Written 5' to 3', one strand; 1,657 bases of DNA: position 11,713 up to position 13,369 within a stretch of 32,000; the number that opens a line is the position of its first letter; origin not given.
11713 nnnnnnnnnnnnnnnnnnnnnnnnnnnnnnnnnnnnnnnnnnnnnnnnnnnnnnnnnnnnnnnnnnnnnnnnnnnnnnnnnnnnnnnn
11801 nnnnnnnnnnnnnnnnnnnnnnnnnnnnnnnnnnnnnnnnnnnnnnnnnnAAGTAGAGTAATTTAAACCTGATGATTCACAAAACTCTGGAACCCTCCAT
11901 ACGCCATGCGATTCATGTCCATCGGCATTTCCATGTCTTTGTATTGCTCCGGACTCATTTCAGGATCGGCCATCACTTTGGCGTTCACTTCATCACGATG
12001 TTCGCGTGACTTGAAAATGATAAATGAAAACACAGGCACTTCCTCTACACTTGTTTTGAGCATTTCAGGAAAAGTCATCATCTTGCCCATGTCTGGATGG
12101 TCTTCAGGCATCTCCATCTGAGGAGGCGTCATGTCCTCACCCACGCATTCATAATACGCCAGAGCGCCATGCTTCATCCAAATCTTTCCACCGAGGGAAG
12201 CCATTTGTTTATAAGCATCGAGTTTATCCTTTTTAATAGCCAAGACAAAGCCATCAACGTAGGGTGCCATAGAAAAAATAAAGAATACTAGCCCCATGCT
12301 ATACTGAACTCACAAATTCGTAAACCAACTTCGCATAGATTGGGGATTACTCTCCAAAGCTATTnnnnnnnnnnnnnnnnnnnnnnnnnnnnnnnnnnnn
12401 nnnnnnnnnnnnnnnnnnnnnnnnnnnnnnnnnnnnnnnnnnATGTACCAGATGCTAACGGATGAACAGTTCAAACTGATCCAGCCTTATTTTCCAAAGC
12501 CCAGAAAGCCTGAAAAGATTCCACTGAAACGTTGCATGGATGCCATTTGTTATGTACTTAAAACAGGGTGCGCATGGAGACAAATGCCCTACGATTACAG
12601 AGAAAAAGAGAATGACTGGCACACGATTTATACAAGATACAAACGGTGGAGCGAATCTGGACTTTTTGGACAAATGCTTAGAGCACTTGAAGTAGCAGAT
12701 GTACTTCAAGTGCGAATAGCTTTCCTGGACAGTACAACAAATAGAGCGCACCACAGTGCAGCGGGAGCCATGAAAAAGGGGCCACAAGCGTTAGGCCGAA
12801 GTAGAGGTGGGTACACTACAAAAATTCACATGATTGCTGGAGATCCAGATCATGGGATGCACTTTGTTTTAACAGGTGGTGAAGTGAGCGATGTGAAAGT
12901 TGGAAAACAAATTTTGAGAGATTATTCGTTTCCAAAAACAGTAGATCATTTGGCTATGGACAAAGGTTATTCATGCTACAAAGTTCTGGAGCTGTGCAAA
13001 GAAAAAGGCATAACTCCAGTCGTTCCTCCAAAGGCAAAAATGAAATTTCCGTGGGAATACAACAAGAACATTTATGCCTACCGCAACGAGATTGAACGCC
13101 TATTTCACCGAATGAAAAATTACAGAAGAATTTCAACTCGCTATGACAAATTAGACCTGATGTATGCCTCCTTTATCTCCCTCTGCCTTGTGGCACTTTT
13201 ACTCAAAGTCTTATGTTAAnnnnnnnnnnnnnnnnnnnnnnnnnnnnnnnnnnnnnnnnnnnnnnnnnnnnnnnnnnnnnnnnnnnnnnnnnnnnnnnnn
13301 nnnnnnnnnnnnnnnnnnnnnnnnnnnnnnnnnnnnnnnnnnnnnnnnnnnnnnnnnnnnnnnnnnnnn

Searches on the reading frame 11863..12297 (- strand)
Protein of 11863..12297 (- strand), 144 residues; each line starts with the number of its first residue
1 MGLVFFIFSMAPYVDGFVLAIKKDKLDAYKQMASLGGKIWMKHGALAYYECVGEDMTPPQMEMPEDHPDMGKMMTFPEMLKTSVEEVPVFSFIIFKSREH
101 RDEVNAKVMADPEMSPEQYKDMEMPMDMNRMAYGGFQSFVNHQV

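Call 23: search_protein_families(library=pfam, proteins=[window:11863-12297:-])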
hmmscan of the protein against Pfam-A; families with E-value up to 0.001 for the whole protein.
window:11863-12297:- (144 aa): 1 family
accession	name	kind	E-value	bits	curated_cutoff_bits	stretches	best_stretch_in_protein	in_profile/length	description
PF07237.17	DUF1428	-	3.9e-29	101.3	27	1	13-127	2-101/102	Protein of unknown function (DUF1428)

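Call 96: find_homologous_proteins(query=window:11863-12297:-, max_evalue=1e-30)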
Query window:11863-12297:- (144 aa): 966 proteins with E <= 1e-30 among 3915 candidates; the best 120 are listed.
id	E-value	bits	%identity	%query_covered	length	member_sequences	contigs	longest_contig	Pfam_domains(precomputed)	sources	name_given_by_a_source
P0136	5.8e-86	304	100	94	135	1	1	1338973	PF07237.18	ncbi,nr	ncbi:DUF1428 domain-containing protein [Candidatus Peregrinibacteria bacterium]|nr:MAG: DUF1428 doma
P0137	1.0e-81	290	94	93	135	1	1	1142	PF07237.18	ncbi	-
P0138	5.1e-81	288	94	93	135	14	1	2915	PF07237.18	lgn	-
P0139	3.5e-79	282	93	93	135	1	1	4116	PF07237.18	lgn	-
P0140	1.3e-76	273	87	94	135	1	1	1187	PF07237.18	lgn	-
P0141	2.1e-74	266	87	93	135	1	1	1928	PF07237.18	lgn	-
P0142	6.9e-72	258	84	93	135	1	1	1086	PF07237.18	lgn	-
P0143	4.2e-71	256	83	94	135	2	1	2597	PF07237.18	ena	-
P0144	9.2e-71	255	82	94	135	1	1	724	PF07237.18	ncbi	-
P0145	7.5e-69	248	84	93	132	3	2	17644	PF07237.18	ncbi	-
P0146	5.0e-68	246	82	94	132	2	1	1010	PF07237.18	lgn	-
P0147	6.1e-64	232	89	78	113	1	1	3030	PF07237.18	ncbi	-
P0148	3.5e-63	230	75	94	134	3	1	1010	PF07237.18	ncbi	-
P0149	2.4e-61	224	73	94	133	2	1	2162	PF07237.18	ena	-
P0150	3.9e-58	214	73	93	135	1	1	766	PF07237.18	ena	-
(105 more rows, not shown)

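Call 98: find_encoding_contigs(protein=P0145, flank=10000, max_places=4)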
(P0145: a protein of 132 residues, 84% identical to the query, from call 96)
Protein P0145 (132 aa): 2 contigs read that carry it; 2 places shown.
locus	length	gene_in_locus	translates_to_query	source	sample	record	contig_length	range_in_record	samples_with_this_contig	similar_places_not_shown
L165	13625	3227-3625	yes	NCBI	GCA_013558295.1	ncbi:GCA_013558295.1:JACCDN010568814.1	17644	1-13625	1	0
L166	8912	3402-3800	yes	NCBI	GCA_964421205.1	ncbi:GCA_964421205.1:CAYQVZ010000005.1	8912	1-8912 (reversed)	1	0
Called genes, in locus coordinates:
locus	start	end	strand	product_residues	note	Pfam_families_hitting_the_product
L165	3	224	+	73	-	?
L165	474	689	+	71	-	-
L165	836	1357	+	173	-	-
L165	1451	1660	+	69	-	-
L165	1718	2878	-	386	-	PF13229:Beta_helix (weak), PF02415:Chlam_PMP (faint)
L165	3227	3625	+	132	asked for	PF07237:DUF1428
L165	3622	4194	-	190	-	PF08002:DUF1697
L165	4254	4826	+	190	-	-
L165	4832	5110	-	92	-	-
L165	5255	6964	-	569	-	PF02463:SMC_N (weak), PF00664:ABC_membrane, PF00005:ABC_tran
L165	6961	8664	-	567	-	PF00664:ABC_membrane, PF00005:ABC_tran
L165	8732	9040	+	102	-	PF12674:Zn_ribbon_2 (weak)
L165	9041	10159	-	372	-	PF22020:RlmL_1st, PF02926:THUMP, PF13847:Methyltransf_31 (faint), PF01170:UPF0020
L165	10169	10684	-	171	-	PF06210:DUF1003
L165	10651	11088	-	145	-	-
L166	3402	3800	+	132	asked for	PF07237:DUF1428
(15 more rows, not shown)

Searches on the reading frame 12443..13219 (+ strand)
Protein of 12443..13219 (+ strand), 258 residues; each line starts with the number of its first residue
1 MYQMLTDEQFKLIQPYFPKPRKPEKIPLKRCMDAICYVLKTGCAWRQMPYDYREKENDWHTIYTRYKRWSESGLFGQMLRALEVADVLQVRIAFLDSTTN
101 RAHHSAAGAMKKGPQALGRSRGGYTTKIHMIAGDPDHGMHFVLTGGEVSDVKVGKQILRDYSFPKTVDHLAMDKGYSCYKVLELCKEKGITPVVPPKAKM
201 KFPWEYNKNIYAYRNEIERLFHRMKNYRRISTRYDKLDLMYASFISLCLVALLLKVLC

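Call 20: search_protein_families(library=pfam, proteins=[window:12443-13219:+])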
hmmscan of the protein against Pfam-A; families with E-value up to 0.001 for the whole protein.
window:12443-13219:+ (258 aa): 5 families
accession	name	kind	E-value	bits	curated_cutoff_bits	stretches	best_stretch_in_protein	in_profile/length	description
PF13340.11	DUF4096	-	2.3e-20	73.1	34.3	1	5-78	1-75/76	Putative transposase of IS4/5 family (DUF4096)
PF01609.27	DDE_Tnp_1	-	4.7e-17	62.8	23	1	92-252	6-199/200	Transposase DDE domain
PF13586.12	DDE_Tnp_1_2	-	1.6e-11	44.9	29.2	1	171-250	2-81/86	Transposase DDE domain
PF13612.12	DDE_Tnp_1_3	-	1.3e-06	28.9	27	1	92-231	7-148/155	Transposase DDE domain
PF13359.12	DDE_Tnp_4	-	0.00043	20.4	24.8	0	137-234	40-138/158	DDE superfamily endonuclease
